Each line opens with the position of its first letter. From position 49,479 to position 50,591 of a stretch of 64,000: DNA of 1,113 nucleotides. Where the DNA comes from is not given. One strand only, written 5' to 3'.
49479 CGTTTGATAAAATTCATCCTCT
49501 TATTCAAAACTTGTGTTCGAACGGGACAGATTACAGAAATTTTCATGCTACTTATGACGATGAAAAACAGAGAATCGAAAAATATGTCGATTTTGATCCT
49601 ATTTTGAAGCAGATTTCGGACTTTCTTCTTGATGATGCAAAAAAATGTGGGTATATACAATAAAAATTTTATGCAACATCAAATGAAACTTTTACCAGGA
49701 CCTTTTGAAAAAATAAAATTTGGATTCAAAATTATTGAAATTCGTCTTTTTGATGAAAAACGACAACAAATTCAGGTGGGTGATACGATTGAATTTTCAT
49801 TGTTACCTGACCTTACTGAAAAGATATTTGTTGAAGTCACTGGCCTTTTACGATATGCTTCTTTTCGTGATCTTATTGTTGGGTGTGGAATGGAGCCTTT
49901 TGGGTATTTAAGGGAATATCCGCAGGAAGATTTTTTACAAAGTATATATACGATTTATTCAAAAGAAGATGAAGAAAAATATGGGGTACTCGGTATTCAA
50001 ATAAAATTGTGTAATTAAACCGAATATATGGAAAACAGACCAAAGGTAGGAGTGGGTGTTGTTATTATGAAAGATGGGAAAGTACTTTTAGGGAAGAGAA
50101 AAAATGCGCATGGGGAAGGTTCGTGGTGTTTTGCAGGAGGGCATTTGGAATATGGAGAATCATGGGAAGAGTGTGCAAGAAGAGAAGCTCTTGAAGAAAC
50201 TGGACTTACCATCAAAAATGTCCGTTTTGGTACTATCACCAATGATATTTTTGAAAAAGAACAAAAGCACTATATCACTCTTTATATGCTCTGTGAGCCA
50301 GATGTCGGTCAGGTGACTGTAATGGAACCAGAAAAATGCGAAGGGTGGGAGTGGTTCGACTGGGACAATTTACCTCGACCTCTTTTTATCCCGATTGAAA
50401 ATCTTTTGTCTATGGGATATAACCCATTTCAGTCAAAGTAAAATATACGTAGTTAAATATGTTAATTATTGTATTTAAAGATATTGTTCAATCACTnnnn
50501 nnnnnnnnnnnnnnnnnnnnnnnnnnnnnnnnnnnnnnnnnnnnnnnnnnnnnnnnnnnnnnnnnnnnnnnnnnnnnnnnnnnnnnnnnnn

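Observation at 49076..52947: Tightly packed co-directional array of small hydrolases: HD, ASCH, Nudix, EEP nuclease, Nudix, 2H phosphoesterase, DUF218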

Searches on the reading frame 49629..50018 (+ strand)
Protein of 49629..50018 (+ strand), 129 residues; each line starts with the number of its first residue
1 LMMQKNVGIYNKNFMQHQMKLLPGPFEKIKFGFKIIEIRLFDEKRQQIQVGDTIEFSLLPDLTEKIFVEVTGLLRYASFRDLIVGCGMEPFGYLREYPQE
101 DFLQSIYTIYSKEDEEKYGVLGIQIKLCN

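Call 4: search_protein_families(library=pfam, proteins=[window:49629-50018:+], max_evalue=0.01)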
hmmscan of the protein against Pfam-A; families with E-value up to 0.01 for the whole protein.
window:49629-50018:+ (129 aa): 2 families
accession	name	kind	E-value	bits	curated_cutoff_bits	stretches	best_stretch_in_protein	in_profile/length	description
PF04266.20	ASCH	-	0.00056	21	21.2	1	25-127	7-101/103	ASCH domain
PF12961.13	DUF3850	-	0.0011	19.6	22.9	1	16-57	1-39/77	Domain of unknown function (DUF3850)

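Call 5: search_protein_families(library=ncbifam, proteins=[window:49629-50018:+], max_evalue=0.01)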
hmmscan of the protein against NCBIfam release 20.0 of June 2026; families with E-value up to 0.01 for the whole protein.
window:49629-50018:+ (129 aa): 0 families

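Call 7: search_protein_families(library=padloc, proteins=[window:49629-50018:+], max_evalue=0.01)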
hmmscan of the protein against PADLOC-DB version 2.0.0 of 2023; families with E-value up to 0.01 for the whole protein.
window:49629-50018:+ (129 aa): 0 families

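Call 25: search_solved_structures(query=window:49629-50018:+, max_evalue=1)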
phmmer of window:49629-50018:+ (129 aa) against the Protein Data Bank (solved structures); distinct sequences matched with E-value up to 1: 5.
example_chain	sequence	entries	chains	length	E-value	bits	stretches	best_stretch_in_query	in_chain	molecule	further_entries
2z0t_A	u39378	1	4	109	3.9e-09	40.1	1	18-126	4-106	Putative uncharacterized protein PH0355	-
1s04_A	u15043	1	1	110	6e-09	39.5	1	18-126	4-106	hypothetical protein PF0455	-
1xne_A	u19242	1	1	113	0.0017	21.9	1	25-127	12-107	hypothetical protein PF0469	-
9sj2_C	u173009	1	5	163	0.57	13.7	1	16-57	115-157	AbpX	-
9rhp_A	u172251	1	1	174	0.66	13.5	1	16-57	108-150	Archaeal bundling protein X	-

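Call 70: find_homologous_proteins(query=window:49671-50018:+)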
Query window:49671-50018:+ (115 aa): 89 proteins with E <= 0.001 among 90 candidates.
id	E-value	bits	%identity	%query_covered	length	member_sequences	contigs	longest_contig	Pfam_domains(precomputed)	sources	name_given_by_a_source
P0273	5.8e-70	251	100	100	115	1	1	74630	-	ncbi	-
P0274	9.1e-64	231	95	100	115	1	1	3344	PF04266.21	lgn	-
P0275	1.8e-45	172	68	99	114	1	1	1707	-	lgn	-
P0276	3.9e-43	164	68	99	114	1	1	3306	PF04266.21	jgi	-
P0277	1.5e-42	162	66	99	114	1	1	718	-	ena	-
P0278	2.4e-40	155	69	96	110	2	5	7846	-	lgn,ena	-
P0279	2.7e-40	155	67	98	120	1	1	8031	PF04266.21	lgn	-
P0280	1.9e-39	152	68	97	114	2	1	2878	PF04266.21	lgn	-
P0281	5.7e-38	148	62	100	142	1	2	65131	PF04266.21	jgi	-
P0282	4.3e-37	145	62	100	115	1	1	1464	PF04266.21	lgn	-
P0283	5.0e-37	145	61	100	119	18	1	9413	PF04266.21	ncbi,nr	ncbi:MAG: ASCH domain-containing protein [Nanoarchaeota archaeon]|nr:ASCH domain-containing protein 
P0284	2.1e-36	143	61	100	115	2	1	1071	PF04266.21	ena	-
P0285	4.4e-35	138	59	99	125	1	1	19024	PF04266.21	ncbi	-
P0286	5.3e-35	138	61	99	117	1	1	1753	PF04266.21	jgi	jgi:ASC-1-like (ASCH) protein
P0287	8.7e-35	137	62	97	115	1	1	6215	PF04266.21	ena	-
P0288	1.2e-34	137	57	100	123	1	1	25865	PF04266.21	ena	-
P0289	9.5e-34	134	60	97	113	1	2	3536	PF04266.21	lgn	-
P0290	1.5e-33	133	58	100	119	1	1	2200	PF04266.21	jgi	-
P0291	6.4e-33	131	61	96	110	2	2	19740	PF04266.21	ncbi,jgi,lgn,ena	-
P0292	1.2e-32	130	56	99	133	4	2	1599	PF04266.21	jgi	-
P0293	2.6e-32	129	56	99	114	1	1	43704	PF04266.21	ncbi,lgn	-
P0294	1.8e-29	120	60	96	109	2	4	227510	PF04266.21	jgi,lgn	jgi:ASC-1-like (ASCH) protein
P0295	2.4e-29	120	54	97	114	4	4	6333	PF04266.21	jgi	jgi:ASC-1-like (ASCH) protein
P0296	5.4e-29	119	56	100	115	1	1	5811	PF04266.21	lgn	-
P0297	1.5e-28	117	60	97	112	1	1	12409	PF04266.21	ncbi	ncbi:MAG: ASCH domain-containing protein [Nanobdellota archaeon]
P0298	2.2e-28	117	56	99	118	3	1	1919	PF04266.21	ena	-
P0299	3.3e-28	116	50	99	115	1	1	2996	PF04266.21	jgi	jgi:ASC-1-like (ASCH) protein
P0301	2.7e-27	113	57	98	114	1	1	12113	PF12961.14,PF04266.21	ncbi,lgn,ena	-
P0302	3.5e-27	113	54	97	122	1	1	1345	PF04266.21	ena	-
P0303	5.6e-27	112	54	98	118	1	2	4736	PF04266.21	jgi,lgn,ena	-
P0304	1.2e-26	111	52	99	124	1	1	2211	PF04266.21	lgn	-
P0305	3.2e-26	110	54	99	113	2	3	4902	PF04266.21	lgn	-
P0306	1.4e-25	108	55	96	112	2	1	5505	PF04266.21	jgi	-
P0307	3.8e-25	106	51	99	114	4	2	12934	PF04266.21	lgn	-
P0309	1.1e-24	105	54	100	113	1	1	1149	PF12961.14,PF04266.21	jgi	jgi:ASC-1-like (ASCH) protein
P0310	2.0e-24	104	53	99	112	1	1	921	PF12961.14,PF04266.21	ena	-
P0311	2.3e-24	104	51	99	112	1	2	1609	PF12961.14,PF04266.21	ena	-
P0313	9.3e-24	102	49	99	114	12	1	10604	PF04266.21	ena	-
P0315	7.7e-23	99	51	99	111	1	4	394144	PF12961.14,PF04266.21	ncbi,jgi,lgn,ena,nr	ncbi:TPA: hypothetical protein DEP96_02705 [Candidatus Uhrbacteria bacterium]|nr:hypothetical protei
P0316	8.7e-23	99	55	93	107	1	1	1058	PF04266.21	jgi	jgi:ASC-1-like (ASCH) protein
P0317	1.6e-22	98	54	97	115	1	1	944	PF12961.14,PF04266.21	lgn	-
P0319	7.9e-22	96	52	100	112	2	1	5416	PF04266.21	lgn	-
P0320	1.6e-21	95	54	93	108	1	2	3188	PF04266.21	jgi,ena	-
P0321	2.1e-21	94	51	97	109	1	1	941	PF04266.21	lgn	-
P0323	3.2e-21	94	51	95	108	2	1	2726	PF04266.21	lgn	-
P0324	3.3e-21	94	51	97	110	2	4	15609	PF04266.21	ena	-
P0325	8.1e-21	92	53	96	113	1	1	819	PF12961.14,PF04266.21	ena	-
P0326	1.2e-20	92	51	96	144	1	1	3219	PF12961.14,PF04266.21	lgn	-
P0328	2.3e-20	91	48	98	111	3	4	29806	PF04266.21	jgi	jgi:ASC-1-like (ASCH) protein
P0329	2.5e-20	91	50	97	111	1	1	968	PF04266.21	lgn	-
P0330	2.5e-20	91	48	97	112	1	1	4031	PF04266.21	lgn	-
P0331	6.7e-20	89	50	98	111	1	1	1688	PF12961.14,PF04266.21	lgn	-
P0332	1.1e-19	89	48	96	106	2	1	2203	PF04266.21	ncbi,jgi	-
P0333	1.7e-19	88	48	94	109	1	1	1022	PF04266.21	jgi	jgi:ASC-1-like (ASCH) protein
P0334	2.0e-19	88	48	97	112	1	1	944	PF04266.21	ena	-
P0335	4.4e-19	87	51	97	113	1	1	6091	PF04266.21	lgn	-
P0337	7.3e-19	86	48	97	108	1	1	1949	PF04266.21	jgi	-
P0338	7.9e-19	86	46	99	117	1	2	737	PF04266.21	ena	-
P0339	8.3e-19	86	48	99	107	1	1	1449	PF04266.21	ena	-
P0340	8.7e-19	86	46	100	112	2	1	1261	PF04266.21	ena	-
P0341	1.5e-18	85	50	95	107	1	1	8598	PF04266.21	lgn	-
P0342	2.4e-18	84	42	98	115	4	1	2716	PF04266.21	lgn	-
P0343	2.7e-18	84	48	98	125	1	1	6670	PF04266.21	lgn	-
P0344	3.0e-18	84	47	97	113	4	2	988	PF04266.21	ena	-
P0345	3.5e-18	84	48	95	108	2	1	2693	PF04266.21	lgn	-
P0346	5.2e-18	83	47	98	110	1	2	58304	PF04266.21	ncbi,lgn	-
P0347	7.4e-18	83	45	96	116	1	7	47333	PF04266.21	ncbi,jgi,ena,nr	ncbi:MAG: ASCH domain-containing protein [Ruminococcaceae bacterium]|nr:ASCH domain-containing prote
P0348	2.8e-17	81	45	97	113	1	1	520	PF04266.21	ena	-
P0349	4.7e-17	80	49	95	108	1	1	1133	PF04266.21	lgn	-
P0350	4.7e-17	80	43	97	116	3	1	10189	PF04266.21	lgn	-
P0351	6.2e-17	80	47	96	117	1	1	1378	PF04266.21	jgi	jgi:ASC-1-like (ASCH) protein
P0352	2.2e-16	78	43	95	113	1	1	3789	PF12961.14,PF04266.21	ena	-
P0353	5.9e-16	77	45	97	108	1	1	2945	PF04266.21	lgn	-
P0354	7.5e-16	76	45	95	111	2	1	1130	PF04266.21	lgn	-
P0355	1.0e-15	76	45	97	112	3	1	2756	PF12961.14,PF04266.21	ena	-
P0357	3.1e-14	71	43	95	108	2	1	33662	PF04266.21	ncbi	-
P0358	2.5e-13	68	42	95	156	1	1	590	PF04266.21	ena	-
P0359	4.3e-13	67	48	90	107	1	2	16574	PF04266.21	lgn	-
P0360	3.0e-11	62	40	97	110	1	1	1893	PF04266.21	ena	-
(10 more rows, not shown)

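Call 71: find_encoding_contigs(protein=P0278, flank=6000, max_places=3)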
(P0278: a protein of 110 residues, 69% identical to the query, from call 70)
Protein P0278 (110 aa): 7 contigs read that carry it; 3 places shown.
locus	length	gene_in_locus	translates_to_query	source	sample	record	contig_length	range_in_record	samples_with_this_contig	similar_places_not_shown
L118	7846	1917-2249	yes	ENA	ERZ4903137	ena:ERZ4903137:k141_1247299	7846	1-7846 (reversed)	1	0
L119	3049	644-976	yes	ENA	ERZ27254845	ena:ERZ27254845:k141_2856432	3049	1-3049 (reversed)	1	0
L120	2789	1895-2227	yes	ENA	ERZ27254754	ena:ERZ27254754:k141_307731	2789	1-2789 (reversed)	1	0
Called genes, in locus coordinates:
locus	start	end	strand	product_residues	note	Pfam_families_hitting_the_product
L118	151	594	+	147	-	PF00293:NUDIX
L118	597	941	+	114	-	-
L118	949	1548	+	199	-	-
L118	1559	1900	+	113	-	-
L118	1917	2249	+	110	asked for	-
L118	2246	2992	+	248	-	PF20434:BD-FAE, PF00561:Abhydrolase_1, PF05728:UPF0227 (weak), PF12146:Hydrolase_4, PF12697:Abhydrolase_6, PF03959:FSH1 (weak), PF00326:Peptidase_S9, PF00561:Abhydrolase_1 (weak), +5 more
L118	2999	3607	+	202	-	PF00657:Lipase_GDSL, PF13472:Lipase_GDSL_2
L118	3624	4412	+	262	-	PF02353:CMAS, PF01209:Ubie_methyltran, PF05148:Methyltransf_8, PF13489:Methyltransf_23, PF13847:Methyltransf_31, PF08241:Methyltransf_11, PF08242:Methyltransf_12, PF13649:Methyltransf_25, +1 more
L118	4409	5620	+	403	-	PF11700:ATG22, PF07690:MFS_1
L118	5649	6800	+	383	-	-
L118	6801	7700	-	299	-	-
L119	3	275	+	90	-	?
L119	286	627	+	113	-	-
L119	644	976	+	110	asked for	-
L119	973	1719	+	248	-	PF20434:BD-FAE, PF00561:Abhydrolase_1, PF05728:UPF0227 (weak), PF12146:Hydrolase_4, PF12697:Abhydrolase_6, PF03959:FSH1 (weak), PF00326:Peptidase_S9, PF00561:Abhydrolase_1 (weak), +5 more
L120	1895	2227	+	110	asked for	-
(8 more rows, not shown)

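Call 72: find_encoding_contigs(protein=P0281, flank=6000, max_places=2)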
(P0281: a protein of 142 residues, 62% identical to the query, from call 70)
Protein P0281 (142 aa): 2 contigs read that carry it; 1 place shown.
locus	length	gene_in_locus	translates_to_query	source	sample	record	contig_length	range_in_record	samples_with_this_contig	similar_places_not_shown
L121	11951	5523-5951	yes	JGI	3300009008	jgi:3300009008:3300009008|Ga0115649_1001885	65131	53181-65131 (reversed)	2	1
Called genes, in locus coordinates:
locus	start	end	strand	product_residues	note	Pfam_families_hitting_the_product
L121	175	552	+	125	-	-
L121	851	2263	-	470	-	PF00391:PEP-utilizers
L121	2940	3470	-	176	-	-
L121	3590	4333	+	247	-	PF01978:TrmB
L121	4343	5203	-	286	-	PF02498:Bro-N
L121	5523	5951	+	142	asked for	PF04266:ASCH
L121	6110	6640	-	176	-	-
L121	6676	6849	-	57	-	-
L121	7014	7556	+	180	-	-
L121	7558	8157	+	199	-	-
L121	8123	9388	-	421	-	PF00919:UPF0004, PF04055:Radical_SAM, PF01938:TRAM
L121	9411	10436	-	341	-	PF01047:MarR (faint), PF13404:HTH_AsnC-type, PF13412:HTH_24, PF01037:AsnC_trans_reg (faint), PF13404:HTH_AsnC-type, PF13412:HTH_24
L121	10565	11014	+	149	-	-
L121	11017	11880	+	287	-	-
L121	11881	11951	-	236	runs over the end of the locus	-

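Call 73: find_encoding_contigs(protein=P0315, flank=6000, max_places=2)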
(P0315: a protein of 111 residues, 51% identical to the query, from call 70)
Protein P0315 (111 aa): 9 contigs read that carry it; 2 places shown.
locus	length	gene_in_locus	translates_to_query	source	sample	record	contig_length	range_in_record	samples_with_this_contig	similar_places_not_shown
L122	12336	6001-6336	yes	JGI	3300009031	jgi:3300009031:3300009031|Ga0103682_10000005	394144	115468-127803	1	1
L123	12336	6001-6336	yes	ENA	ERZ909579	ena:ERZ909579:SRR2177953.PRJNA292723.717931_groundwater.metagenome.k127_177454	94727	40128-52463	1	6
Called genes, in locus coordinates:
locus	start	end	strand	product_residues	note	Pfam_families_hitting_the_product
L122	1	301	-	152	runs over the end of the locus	PF01161:PBP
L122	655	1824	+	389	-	PF26125:AcrVA2-like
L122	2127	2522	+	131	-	PF07883:Cupin_2, PF02311:AraC_binding (faint)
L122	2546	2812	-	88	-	-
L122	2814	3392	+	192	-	-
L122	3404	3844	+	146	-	PF00293:NUDIX, PF14815:NUDIX_4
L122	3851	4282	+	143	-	PF00293:NUDIX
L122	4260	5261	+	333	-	PF01761:DHQ_synthase, PF24621:DHQS_C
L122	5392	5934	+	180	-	PF10648:Gmad2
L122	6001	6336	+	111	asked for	PF12961:DUF3850, PF04266:ASCH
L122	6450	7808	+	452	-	PF00583:Acetyltransf_1, PF13508:Acetyltransf_7, PF04266:ASCH (weak)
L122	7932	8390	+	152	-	-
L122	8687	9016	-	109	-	-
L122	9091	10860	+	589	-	PF08443:RimK, PF02955:GSH-S_ATP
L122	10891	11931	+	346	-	PF18920:DUF5671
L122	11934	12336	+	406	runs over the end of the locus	PF01566:Nramp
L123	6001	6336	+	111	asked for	PF12961:DUF3850, PF04266:ASCH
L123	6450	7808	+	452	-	PF00583:Acetyltransf_1, PF13508:Acetyltransf_7, PF04266:ASCH (weak)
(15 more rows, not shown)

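Call 88: find_related_loci(query=window:49671-50018:+, collection=viral_contigs, flank=6000)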
Query window:49671-50018:+ (115 aa) in viral_contigs; peptide patterns used: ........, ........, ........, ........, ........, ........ (x = any residue, [..] = any of these).
11 stretches matched a pattern, but none encodes a relative of the query by tblastn (E <= 1e-3).

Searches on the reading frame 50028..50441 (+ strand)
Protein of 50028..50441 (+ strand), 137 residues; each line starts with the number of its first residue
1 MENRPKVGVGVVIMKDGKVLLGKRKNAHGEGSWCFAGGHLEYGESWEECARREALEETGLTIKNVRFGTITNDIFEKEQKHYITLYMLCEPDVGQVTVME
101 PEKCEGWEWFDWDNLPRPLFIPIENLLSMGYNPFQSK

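Call 4: search_protein_families(library=pfam, proteins=[window:50028-50441:+], max_evalue=0.01)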
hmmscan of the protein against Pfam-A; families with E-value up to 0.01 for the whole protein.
window:50028-50441:+ (137 aa): 2 families
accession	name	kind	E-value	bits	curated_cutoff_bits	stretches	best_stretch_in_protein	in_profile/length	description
PF00293.34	NUDIX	-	1.1e-25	90.6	21.1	1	6-116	3-119/134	NUDIX domain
PF14815.12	NUDIX_4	-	1.4e-06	28.5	35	1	9-115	2-98/113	NUDIX domain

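Call 5: search_protein_families(library=ncbifam, proteins=[window:50028-50441:+], max_evalue=0.01)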
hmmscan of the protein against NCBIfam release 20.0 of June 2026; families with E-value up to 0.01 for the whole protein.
window:50028-50441:+ (137 aa): 26 families (the best 25 are shown)
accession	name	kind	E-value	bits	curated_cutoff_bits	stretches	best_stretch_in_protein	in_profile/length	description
NF001299.0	PRK00241.1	equivalog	1.1e-11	44.8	158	1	11-116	140-239/263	NAD(+) diphosphatase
TIGR00586.1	mutt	equivalog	1.3e-10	41.4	97.9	1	6-116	6-112/129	8-oxo-dGTP diphosphatase MutT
NF006530.0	PRK08999.1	equivalog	2.3e-10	40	245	1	6-66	7-68/315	Nudix family hydrolase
NF008044.0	PRK10776.1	equivalog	1.9e-08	34.2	148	1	6-87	5-84/130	8-oxo-dGTP diphosphatase MutT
NF041652.1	Nud_hyd_Dein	equivalog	3.8e-08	33.7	200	1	9-68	16-80/152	Nudix hydrolase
NF001934.0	PRK00714.1-1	equivalog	6.2e-08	32.3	241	1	4-72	8-72/176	RNA pyrophosphohydrolase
NF007834.0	PRK10546.1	equivalog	6.4e-08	32.5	156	1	9-66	7-65/135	pyrimidine (deoxy)nucleoside triphosphate diphosphatase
NF001937.0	PRK00714.1-4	equivalog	6.8e-08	32.3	139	1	7-73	9-73/161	RNA pyrophosphohydrolase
NF001935.0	PRK00714.1-2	equivalog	1.3e-07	31.3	259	1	4-76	8-76/183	RNA pyrophosphohydrolase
NF001938.0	PRK00714.1-5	equivalog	2.9e-07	30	116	1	3-61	12-75/172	RNA pyrophosphohydrolase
TIGR00052.1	TIGR00052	subfamily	4.8e-07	29.5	79.55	1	29-66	78-115/188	nudix-type nucleoside diphosphatase, YffH/AdpP family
NF003788.0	PRK05379.1-5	equivalog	1.1e-06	28.2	354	1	9-63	216-270/351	bifunctional nicotinamide-nucleotide adenylyltransferase/Nudix hydroxylase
NF012016.0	PRK15472.1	equivalog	1.3e-06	28.1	95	1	7-79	5-81/141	nucleoside triphosphatase NudI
NF003787.0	PRK05379.1-4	equivalog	1.4e-06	27.5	449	1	7-71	209-274/346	bifunctional nicotinamide-nucleotide adenylyltransferase/Nudix hydroxylase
TIGR02705.1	nudix_YtkD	equivalog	9e-06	25.3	154.4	1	28-67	42-81/156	RNA deprotection pyrophosphohydrolase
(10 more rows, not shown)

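Call 7: search_protein_families(library=padloc, proteins=[window:50028-50441:+], max_evalue=0.01)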
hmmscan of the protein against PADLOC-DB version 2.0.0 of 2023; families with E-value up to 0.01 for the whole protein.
window:50028-50441:+ (137 aa): 1 family
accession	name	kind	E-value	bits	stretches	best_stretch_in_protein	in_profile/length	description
PDLC04899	PDC-S07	-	2.7e-13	47.7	1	4-117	6-114/135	-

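Call 22: search_solved_structures(query=window:50028-50441:+, max_evalue=0.000001)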
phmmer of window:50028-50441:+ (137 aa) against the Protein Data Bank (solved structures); distinct sequences matched with E-value up to 0.000001: 50.
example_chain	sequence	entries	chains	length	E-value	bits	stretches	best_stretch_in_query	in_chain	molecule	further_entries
6fl4_A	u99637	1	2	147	5.6e-41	142.9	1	4-135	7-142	Nudix hydrolase 1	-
5gp0_E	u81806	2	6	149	5.8e-41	142.8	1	4-135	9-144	Nudix hydrolase 1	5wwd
4kyx_A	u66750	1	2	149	5.9e-41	142.8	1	2-128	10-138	ADP-ribose pyrophosphatase MutT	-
6dby_A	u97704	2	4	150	5.9e-41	142.8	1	4-135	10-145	Nudix hydrolase 1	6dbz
5wy6_E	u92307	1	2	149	4e-40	140.1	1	4-135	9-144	Nudix hydrolase 1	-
5bon_A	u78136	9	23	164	2.2e-35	124.7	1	3-135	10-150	Probable 8-oxo-dGTP diphosphatase NUDT15 | Nucleotide triphosphate diphosphatase NUDT15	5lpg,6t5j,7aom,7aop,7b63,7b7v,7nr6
7b66_A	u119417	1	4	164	2.3e-35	124.7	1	3-135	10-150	Nucleotide triphosphate diphosphatase NUDT15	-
7b64_A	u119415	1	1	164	3e-35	124.3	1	3-135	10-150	Nucleotide triphosphate diphosphatase NUDT15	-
7b65_A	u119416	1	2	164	8.9e-35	122.7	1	3-135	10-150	Nucleotide triphosphate diphosphatase NUDT15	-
6ypb_A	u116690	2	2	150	1.3e-34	122.2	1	6-135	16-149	Geranyl diphosphate phosphohydrolase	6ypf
7b67_A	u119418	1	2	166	1.7e-34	121.8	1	4-135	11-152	Nucleotide triphosphate diphosphatase NUDT15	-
4dyw_A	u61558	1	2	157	1.8e-17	66.6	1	3-120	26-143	MutT/NUDIX family protein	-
5otn_A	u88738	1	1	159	7e-12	48.4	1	11-116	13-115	Nudix (Nucleoside diphosphate linked moiety X)-type motif 1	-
5hzx_A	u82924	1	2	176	9.3e-12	48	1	11-116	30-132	Nudix (Nucleoside diphosphate linked moiety X)-type motif 1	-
9xri_A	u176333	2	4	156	2e-10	43.7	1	11-117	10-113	Oxidized purine nucleoside triphosphate hydrolase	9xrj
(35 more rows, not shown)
